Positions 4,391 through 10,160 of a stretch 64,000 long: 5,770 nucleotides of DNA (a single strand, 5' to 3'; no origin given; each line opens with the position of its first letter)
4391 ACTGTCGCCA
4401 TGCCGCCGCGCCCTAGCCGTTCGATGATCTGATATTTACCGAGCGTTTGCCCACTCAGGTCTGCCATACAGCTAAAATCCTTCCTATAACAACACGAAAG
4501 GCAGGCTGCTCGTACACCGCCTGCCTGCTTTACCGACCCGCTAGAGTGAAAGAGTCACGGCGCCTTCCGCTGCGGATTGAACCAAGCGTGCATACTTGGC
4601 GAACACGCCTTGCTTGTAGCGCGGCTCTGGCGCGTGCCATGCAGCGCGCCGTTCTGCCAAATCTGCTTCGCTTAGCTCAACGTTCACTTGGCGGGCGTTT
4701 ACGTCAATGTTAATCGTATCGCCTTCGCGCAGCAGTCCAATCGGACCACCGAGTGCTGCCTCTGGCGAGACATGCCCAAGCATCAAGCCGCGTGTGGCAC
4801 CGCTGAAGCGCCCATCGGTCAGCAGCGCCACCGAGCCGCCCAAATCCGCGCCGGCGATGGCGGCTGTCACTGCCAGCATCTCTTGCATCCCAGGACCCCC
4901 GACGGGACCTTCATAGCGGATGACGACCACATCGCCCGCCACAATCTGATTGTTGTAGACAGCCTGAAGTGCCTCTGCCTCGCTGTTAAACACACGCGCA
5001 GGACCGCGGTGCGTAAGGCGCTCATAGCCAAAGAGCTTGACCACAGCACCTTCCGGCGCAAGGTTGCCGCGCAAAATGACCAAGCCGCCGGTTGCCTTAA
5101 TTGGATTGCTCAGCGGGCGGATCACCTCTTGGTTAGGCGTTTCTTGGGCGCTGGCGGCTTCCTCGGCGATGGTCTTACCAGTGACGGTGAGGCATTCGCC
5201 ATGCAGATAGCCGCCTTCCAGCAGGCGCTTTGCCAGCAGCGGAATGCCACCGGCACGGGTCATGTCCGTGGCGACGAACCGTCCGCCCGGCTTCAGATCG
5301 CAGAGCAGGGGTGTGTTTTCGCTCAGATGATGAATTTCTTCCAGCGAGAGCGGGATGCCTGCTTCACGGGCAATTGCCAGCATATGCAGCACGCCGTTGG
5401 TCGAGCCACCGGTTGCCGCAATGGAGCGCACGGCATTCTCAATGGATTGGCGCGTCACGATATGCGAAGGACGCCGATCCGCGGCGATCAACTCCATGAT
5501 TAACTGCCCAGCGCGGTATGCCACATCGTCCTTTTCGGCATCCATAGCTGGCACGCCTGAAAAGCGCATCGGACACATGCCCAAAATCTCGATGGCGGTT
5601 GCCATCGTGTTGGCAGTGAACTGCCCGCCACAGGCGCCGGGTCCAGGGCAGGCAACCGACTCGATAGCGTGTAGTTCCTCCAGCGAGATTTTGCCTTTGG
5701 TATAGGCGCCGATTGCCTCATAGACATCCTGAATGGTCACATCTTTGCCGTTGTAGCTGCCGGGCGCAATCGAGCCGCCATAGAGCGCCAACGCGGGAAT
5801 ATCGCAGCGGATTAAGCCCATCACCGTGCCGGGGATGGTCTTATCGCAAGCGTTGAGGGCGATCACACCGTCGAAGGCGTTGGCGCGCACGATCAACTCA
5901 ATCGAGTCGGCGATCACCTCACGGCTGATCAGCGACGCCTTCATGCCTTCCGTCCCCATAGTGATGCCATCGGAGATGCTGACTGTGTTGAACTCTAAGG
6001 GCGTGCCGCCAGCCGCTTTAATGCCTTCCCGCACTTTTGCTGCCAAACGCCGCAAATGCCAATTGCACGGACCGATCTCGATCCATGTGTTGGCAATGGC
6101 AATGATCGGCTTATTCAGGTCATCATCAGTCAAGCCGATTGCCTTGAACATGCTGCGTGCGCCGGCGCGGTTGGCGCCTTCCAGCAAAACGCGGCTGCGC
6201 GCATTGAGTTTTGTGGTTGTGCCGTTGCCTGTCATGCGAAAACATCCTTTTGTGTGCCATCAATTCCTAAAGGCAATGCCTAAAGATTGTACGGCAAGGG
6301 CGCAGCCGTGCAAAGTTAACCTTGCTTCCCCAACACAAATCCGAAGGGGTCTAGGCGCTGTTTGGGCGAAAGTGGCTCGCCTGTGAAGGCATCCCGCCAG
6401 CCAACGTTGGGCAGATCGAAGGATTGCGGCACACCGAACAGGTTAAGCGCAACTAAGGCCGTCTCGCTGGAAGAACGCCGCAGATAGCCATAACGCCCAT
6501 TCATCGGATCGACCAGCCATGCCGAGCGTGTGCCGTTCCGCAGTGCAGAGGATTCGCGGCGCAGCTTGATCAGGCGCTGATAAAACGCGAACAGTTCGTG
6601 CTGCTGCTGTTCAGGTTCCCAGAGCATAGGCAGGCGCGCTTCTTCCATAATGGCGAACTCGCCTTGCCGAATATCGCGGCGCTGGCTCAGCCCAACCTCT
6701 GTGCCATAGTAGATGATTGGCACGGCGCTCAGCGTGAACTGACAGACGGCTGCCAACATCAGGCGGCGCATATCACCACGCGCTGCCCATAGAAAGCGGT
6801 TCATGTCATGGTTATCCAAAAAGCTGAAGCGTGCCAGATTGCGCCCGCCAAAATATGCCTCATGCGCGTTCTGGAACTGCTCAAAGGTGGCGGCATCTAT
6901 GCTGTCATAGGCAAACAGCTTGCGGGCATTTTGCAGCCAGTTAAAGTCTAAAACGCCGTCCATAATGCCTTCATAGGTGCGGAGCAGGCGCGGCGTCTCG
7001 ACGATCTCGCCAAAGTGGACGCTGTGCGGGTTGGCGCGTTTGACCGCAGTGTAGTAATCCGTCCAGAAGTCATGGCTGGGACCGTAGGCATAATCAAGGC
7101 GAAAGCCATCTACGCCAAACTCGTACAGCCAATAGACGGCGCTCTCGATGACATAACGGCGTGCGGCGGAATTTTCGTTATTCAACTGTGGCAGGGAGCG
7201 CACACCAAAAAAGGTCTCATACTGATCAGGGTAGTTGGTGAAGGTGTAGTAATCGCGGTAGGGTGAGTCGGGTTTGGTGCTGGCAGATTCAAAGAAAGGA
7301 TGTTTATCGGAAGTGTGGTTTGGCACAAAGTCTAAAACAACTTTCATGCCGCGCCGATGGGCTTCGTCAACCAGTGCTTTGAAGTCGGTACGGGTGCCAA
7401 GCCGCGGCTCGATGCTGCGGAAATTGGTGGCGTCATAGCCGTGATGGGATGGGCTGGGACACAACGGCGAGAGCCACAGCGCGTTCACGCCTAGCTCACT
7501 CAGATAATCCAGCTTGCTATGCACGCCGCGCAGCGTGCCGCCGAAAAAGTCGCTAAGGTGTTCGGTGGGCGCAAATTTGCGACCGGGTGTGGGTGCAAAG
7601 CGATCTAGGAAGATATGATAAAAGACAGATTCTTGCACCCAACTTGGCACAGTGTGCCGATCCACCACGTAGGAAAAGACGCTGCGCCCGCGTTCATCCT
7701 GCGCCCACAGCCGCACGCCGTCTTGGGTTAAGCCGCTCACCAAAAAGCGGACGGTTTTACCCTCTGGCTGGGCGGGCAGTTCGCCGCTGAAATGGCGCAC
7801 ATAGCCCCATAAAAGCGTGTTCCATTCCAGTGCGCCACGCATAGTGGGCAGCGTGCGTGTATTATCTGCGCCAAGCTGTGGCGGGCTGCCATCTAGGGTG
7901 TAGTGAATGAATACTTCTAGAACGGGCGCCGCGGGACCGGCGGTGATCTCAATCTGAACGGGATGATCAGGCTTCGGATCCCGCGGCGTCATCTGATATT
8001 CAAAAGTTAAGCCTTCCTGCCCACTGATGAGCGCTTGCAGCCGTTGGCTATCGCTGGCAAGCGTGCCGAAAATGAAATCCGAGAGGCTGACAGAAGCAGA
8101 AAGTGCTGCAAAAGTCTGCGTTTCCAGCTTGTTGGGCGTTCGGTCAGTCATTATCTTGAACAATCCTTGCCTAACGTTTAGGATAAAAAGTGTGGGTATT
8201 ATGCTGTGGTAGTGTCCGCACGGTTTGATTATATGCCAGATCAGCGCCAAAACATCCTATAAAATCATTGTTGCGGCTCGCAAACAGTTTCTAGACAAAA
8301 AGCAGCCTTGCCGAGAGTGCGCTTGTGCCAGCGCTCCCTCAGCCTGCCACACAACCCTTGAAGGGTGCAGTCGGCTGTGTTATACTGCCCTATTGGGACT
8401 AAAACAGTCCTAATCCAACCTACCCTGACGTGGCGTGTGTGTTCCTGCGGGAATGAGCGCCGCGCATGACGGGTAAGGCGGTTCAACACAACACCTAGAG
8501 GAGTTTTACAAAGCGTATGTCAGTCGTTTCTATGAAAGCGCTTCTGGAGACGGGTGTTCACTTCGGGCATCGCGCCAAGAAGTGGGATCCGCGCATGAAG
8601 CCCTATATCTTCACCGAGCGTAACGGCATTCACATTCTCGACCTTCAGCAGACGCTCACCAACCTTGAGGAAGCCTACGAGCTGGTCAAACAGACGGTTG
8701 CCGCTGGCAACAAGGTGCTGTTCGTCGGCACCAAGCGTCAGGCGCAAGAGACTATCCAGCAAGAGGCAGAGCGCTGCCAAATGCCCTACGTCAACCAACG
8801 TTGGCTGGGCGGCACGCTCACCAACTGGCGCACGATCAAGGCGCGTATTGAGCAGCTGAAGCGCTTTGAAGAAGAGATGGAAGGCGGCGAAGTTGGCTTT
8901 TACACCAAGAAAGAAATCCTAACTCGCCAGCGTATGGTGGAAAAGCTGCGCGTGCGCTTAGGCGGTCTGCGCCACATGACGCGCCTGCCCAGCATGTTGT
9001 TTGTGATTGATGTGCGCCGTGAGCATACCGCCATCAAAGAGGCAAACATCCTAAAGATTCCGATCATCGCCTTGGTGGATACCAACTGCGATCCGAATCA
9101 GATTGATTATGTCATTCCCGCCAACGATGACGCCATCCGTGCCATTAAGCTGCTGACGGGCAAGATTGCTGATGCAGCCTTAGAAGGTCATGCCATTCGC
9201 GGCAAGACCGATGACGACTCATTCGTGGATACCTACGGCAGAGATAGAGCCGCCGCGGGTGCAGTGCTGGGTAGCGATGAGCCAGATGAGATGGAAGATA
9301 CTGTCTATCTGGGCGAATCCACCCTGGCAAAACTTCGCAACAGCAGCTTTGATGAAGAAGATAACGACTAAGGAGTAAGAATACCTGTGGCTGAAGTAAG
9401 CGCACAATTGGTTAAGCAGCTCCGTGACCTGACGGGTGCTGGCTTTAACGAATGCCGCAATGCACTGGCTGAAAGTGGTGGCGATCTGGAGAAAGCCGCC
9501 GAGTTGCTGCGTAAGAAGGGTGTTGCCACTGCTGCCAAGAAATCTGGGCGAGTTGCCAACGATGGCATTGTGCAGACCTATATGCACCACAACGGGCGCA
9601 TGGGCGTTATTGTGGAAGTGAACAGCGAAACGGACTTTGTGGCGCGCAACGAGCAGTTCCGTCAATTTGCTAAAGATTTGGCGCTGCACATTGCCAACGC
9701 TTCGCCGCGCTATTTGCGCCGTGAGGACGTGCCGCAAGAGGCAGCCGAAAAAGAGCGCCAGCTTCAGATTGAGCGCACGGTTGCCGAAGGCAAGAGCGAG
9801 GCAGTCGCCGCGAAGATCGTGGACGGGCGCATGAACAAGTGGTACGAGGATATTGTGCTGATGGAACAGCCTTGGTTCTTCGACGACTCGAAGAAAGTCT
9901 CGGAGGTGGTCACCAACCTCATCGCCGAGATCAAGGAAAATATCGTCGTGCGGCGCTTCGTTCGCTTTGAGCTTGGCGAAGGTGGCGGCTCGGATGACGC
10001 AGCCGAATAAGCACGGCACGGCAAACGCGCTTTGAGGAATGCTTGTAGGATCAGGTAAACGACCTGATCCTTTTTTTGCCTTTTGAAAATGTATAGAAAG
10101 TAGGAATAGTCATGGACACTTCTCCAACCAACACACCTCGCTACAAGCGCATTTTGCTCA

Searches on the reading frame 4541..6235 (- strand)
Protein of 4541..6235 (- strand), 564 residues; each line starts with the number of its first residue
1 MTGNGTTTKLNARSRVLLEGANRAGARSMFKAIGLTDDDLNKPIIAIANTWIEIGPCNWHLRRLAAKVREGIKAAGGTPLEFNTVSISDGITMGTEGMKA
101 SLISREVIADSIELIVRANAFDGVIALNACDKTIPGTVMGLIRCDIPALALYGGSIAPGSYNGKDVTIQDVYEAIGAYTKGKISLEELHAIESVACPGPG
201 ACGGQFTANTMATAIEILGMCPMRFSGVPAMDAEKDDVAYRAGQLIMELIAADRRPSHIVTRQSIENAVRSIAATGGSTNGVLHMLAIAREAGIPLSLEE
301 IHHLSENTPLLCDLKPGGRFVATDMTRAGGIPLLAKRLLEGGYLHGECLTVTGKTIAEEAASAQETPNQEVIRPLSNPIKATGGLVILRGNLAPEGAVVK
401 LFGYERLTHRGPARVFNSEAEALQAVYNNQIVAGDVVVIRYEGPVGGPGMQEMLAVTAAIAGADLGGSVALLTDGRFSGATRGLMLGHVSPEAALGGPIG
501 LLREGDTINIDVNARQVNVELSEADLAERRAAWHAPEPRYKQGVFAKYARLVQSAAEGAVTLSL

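Call 62: search_protein_families(library=pfam, proteins=[window:4541-6235:-], max_evalue=0.01)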
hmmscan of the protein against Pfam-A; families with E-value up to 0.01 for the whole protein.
window:4541-6235:- (564 aa): 2 families
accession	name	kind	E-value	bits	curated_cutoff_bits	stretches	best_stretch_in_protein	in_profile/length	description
PF00920.27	ILVD_EDD_N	-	5.2e-123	410.7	27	1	42-358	1-315/316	Dihydroxy-acid/6-phosphogluconate dehydratase N-terminal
PF24877.1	ILV_EDD_C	-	2.6e-75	252.5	27.7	1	370-559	1-191/191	Dihydroxy-acid/6-phosphogluconate dehydratase C-terminal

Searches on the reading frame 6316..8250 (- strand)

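Call 62: search_protein_families(library=pfam, proteins=[window:6316-8250:-], max_evalue=0.01)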
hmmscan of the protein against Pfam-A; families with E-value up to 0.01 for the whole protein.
window:6316-8250:- (644 aa): 2 families
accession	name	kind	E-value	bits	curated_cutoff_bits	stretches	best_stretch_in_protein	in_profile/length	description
PF00128.31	Alpha-amylase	-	3.2e-65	221.6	22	1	213-573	2-446/446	Alpha amylase, catalytic domain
PF16657.11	Malt_amylase_C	-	2e-05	25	27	1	580-639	8-74/75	Maltogenic Amylase, C-terminal domain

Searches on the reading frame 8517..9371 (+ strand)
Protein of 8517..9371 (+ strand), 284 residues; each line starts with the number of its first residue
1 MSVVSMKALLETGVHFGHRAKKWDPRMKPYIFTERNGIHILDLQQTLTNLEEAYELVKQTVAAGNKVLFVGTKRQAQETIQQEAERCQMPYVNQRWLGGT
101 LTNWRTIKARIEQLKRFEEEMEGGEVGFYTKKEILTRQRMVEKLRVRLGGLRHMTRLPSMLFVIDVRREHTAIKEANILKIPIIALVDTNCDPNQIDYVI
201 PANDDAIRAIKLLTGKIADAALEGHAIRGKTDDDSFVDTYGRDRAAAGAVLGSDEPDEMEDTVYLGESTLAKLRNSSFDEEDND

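Call 62: search_protein_families(library=pfam, proteins=[window:8517-9371:+], max_evalue=0.01)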
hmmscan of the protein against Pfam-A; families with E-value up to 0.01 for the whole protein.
window:8517-9371:+ (284 aa): 1 family
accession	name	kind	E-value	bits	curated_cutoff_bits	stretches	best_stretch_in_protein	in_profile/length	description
PF00318.25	Ribosomal_S2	-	9.1e-96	319.7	26.1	1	9-224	1-216/216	Ribosomal protein S2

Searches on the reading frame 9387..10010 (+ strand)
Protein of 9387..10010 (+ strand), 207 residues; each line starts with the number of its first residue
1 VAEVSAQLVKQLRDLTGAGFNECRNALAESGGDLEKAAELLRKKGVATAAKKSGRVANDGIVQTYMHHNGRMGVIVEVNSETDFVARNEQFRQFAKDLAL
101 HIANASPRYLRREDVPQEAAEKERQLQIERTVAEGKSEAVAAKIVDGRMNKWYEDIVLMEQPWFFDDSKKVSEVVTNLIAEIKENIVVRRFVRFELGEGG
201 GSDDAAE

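Call 62: search_protein_families(library=pfam, proteins=[window:9387-10010:+], max_evalue=0.01)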
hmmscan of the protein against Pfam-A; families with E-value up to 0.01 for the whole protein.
window:9387-10010:+ (207 aa): 5 families
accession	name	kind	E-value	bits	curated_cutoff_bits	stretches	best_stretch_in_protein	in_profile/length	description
PF00889.24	EF_TS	-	1.6e-36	126.2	27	2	93-198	105-204/204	Elongation factor TS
PF25025.1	EF-Ts_N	-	0.00012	22.4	33.2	1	5-45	13-54/60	Elongation factor Ts, mitochondrial, N-terminal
PF14555.12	UBA_4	-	0.00061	20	21.8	1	7-39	2-34/43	UBA-like domain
PF22566.2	UBA_8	-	0.0038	17.4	26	1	8-41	6-39/46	UBA-like domain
PF00627.37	UBA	-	0.0076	16.5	22.4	0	6-41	3-37/37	UBA/TS-N domain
